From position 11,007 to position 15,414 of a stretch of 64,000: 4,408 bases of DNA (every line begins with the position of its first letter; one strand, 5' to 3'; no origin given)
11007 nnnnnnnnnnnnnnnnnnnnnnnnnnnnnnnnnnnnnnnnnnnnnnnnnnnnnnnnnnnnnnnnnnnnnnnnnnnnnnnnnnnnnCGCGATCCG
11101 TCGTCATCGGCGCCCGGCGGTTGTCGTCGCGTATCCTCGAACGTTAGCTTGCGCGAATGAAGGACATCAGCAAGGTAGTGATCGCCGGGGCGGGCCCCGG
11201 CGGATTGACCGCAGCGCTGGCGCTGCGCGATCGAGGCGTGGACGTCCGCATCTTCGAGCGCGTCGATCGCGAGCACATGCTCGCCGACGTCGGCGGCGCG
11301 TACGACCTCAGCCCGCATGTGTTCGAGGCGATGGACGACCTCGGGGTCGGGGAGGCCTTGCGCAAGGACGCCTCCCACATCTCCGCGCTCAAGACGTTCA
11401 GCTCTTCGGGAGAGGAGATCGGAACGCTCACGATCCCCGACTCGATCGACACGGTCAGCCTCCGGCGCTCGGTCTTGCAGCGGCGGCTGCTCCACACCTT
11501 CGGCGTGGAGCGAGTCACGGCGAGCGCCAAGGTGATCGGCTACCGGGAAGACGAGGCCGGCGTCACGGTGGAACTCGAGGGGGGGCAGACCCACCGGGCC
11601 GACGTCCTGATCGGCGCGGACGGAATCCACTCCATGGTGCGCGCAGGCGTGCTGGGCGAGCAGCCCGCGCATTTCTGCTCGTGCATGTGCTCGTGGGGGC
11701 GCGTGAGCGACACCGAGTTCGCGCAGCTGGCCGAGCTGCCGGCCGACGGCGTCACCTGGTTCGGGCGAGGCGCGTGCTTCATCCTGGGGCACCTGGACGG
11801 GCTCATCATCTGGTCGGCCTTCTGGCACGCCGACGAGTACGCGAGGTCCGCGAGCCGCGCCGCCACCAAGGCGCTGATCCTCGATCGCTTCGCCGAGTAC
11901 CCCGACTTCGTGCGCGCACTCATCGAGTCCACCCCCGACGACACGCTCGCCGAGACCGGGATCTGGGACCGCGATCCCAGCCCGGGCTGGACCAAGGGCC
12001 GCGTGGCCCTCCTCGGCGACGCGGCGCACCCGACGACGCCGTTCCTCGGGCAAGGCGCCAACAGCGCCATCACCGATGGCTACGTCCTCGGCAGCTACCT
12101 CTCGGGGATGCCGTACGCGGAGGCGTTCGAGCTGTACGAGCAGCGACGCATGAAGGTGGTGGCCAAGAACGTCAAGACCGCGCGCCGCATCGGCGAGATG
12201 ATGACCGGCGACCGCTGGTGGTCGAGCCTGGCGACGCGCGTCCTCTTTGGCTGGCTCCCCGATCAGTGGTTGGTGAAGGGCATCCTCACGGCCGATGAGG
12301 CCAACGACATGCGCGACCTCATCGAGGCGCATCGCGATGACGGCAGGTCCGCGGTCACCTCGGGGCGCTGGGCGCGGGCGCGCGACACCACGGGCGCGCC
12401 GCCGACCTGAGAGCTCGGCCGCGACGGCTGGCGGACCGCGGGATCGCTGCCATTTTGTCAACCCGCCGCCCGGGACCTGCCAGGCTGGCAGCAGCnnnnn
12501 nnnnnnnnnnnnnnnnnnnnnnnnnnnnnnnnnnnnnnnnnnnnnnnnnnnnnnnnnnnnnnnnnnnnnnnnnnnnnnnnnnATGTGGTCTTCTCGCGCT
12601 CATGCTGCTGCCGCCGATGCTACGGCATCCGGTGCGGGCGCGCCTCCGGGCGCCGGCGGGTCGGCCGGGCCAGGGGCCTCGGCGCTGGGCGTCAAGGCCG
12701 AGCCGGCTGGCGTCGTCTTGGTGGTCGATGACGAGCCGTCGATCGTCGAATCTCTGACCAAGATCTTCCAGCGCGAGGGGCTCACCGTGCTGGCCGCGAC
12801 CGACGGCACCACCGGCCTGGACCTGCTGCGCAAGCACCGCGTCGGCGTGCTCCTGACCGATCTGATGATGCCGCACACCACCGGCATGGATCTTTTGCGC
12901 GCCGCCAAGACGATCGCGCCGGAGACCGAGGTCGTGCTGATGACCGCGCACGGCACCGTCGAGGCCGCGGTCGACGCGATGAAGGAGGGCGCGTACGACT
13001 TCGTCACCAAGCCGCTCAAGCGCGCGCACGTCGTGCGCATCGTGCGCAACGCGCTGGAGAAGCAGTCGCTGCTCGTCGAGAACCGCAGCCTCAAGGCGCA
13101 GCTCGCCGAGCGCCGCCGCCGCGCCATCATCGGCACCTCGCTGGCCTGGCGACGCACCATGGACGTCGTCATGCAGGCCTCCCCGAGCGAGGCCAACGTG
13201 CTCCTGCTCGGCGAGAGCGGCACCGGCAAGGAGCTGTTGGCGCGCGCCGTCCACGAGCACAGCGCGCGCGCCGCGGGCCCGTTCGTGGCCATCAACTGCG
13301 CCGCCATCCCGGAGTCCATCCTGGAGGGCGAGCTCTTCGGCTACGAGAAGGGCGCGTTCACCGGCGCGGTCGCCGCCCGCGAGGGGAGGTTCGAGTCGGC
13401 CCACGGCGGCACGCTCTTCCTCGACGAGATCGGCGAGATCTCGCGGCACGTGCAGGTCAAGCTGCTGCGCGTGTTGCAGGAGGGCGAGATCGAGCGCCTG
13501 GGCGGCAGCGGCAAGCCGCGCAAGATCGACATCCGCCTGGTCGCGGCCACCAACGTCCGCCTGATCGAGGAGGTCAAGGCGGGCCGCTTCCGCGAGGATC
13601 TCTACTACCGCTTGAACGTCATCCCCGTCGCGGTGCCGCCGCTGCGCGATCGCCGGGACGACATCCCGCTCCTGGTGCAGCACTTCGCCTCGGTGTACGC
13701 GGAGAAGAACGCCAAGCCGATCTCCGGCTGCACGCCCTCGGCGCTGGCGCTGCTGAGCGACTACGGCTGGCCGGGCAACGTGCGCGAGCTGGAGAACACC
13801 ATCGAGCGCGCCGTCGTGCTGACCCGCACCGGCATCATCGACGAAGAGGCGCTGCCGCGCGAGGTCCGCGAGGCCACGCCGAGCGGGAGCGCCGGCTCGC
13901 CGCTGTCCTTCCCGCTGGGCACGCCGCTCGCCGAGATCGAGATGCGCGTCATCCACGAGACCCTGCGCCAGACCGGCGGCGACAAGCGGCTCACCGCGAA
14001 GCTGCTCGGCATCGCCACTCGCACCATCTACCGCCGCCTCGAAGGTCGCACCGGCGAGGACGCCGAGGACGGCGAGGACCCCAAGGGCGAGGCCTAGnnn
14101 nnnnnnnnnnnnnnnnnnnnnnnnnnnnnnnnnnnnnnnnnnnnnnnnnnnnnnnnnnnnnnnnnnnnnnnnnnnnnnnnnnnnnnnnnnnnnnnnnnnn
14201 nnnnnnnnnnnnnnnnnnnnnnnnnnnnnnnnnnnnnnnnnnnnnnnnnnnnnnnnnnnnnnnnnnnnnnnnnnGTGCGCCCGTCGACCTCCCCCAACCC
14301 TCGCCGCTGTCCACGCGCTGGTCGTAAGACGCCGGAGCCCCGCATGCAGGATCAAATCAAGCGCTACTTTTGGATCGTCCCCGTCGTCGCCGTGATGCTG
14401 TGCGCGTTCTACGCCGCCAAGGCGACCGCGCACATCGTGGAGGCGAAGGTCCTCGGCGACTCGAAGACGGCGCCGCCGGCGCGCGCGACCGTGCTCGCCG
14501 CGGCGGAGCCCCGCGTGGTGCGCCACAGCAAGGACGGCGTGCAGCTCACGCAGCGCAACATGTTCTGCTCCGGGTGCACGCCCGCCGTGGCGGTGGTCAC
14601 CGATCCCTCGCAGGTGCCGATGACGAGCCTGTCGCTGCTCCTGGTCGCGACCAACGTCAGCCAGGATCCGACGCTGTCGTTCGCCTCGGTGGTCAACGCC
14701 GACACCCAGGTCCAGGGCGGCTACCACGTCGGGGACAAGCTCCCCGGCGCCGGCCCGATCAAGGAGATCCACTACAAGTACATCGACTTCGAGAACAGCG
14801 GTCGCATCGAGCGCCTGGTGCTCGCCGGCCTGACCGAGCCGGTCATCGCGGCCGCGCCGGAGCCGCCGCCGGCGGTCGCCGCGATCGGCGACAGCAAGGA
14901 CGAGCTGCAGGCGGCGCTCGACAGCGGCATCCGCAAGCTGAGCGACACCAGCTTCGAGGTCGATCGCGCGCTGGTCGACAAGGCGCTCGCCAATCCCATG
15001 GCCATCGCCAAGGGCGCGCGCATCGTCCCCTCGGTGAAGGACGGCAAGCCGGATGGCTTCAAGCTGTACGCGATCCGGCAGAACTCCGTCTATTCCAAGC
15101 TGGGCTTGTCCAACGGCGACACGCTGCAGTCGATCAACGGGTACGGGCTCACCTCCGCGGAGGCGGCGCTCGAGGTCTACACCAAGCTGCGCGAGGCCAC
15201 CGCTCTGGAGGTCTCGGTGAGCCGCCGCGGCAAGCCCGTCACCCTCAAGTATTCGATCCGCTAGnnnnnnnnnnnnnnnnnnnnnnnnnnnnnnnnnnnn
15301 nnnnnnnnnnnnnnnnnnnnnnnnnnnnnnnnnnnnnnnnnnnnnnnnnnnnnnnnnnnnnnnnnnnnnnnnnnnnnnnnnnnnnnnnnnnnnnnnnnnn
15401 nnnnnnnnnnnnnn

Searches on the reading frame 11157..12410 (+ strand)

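Call 7: search_protein_families(library=pfam, proteins=[window:11157-12410:+], max_evalue=0.001)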
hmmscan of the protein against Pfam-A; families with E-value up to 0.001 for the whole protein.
window:11157-12410:+ (417 aa): 5 families
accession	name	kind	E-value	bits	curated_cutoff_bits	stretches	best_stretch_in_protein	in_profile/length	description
PF01494.25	FAD_binding_3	-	8.2e-29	101.3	22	2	6-165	3-167/349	FAD binding domain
PF13450.12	NAD_binding_8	-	1.8e-05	25.3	21.9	1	9-38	1-30/68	NAD(P)-binding Rossmann-like domain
PF07992.20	Pyr_redox_2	-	3.1e-05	24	26.1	1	6-40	2-34/291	Pyridine nucleotide-disulphide oxidoreductase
PF00890.30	FAD_binding_2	-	0.00021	21.1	20.4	1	7-38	2-33/414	FAD binding domain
PF03486.20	HI0933_like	-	0.00091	19.2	50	0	6-37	2-33/244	HI0933-like protein Rossmann domain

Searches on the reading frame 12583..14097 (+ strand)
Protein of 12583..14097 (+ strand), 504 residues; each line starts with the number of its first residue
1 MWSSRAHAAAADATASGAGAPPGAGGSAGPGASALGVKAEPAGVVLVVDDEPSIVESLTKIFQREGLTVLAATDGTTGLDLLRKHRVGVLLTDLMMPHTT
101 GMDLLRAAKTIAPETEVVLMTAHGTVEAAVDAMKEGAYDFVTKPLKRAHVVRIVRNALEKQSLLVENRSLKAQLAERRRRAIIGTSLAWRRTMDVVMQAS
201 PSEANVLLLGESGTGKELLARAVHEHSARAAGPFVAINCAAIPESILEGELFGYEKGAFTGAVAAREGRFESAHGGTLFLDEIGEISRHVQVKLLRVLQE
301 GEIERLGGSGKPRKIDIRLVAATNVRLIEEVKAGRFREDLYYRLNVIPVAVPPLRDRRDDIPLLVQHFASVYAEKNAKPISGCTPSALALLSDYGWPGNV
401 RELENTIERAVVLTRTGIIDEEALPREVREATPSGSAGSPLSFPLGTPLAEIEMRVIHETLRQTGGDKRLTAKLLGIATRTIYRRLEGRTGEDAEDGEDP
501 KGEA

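Call 7: search_protein_families(library=pfam, proteins=[window:12583-14097:+], max_evalue=0.001)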
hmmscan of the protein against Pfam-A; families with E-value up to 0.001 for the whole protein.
window:12583-14097:+ (504 aa): 10 families
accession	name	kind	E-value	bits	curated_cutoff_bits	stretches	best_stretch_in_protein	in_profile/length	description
PF00158.32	Sigma54_activat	-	1.8e-68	229.9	20.2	1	182-349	1-167/168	Sigma-54 interaction domain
PF25601.1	AAA_lid_14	-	2.4e-28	98.2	27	1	355-436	1-82/87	AAA+ ATPase lid domain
PF00072.30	Response_reg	-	3.8e-28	98.3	30.2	1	45-154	1-110/111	Response regulator receiver domain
PF14532.12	Sigma54_activ_2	-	1.5e-20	74.3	25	1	184-354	2-138/138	Sigma-54 interaction domain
PF07728.20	AAA_5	-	2e-10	41.3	22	1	205-326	1-124/139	AAA domain (dynein-related subfamily)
PF02954.25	HTH_8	-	2.2e-09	37.3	22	1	449-487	2-40/42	Bacterial regulatory protein, Fis family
PF07724.20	AAA_2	-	3.5e-07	30.8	27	1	203-326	3-126/166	AAA domain (Cdc48 subfamily)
PF01078.27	Mg_chelatase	-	1e-06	28.8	20.3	0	261-304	93-136/207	Magnesium chelatase, subunit ChlI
PF00004.35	AAA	-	3.2e-05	24.8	21.2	1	206-340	1-127/131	ATPase family associated with various cellular activities (AAA)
PF13191.12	AAA_16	-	0.00032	21.7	32.6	0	200-253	23-80/167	AAA ATPase domain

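Call 68: search_protein_families(library=ncbifam, proteins=[window:12583-14097:+], max_evalue=0.00001)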
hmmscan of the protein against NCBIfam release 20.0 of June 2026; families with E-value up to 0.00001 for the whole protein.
window:12583-14097:+ (504 aa): 100 families (the best 25 are shown)
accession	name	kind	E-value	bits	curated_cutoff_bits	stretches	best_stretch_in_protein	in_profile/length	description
NF008469.0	PRK11361.1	equivalog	2.3e-138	461.8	714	1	42-487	4-452/461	acetoacetate metabolism transcriptional regulator AtoC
TIGR01818.1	ntrC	equivalog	3e-122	408.7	558.6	1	45-431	1-384/463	nitrogen regulation protein NR(I)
NF007689.0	PRK10365.1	equivalog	2.3e-119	399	760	1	45-486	8-439/441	sigma-54-dependent response regulator transcription factor ZraR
TIGR02915.1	PEP_resp_reg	equivalog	3.6e-117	391.9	502.6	1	45-486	1-439/445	PEP-CTERM-box response regulator transcription factor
TIGR01817.1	nifA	equivalog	1.3e-110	370.7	528.85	1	156-427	172-441/534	nif-specific transcriptional activator NifA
NF041946.1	LuxO_transreg_Vib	equivalog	9e-108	361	800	1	49-432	3-384/463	quorum-sensing sigma-54 dependent transcriptional regulator LuxO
NF051870.1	NAssimRespRegNtrX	equivalog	2.7e-107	359.4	600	1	45-486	4-447/452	nitrogen assimilation response regulator NtrX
NF041552.1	TF_PrdR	equivalog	2.4e-103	346.4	795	1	169-487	257-574/577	sigma-54 dependent transcriptional regulator PrdR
NF008176.1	PRK10923.1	equivalog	1.1e-102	344.1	620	1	43-435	4-392/469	nitrogen regulation protein NR(I)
NF011695.0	PRK15115.1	equivalog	9.3e-101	337.7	763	1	43-495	7-441/445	two-component system response regulator GlrR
NF050807.1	TransRegFlbDCaul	equivalog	2.2e-100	336.7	750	1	55-488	13-437/454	sigma-54-dependent transcriptional regulator FlbD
NF003451.0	PRK05022.1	equivalog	4.8e-95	319.2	476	1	151-424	161-439/512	nitric oxide reductase transcriptional regulator NorR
NF038308.1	RNA_repair_RtcR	equivalog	3.6e-93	313.2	650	1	82-436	70-444/530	RNA repair transcriptional activator RtcR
NF041906.1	V4R_TF_MobR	exception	2.6e-89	300.2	999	1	182-486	234-541/544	phenol degradation transcriptional regulator MobR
NF049963.1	RespRegFlgRCampy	domain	7.8e-89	298.5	750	1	85-429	43-382/429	fla regulon two-component system response regulator FlgR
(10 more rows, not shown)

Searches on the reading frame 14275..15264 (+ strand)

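Call 7: search_protein_families(library=pfam, proteins=[window:14275-15264:+], max_evalue=0.001)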
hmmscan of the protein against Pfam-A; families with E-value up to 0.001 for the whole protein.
window:14275-15264:+ (329 aa): 1 family
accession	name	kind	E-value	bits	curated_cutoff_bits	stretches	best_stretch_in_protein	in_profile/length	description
PF11356.14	T2SSC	-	4.9e-13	49.6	27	1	40-183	4-141/141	Type II secretion system protein C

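Call 68: search_protein_families(library=ncbifam, proteins=[window:14275-15264:+], max_evalue=0.00001)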
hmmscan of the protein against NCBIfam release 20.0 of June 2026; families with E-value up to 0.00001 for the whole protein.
window:14275-15264:+ (329 aa): 3 families
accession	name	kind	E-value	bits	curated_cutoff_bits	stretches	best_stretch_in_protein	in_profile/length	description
NF041515.1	GspC_delta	equivalog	2.9e-95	319.6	150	1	29-329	1-311/311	type II secretion system protein GspC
NF041616.1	T2SS_C_SYNERG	exception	1.3e-21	77.3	200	1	228-329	195-296/296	type II secretion system protein GspC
TIGR01713.1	typeII_sec_gspC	equivalog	1.1e-18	67.8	101.6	1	111-321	73-252/259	type II secretion system protein GspC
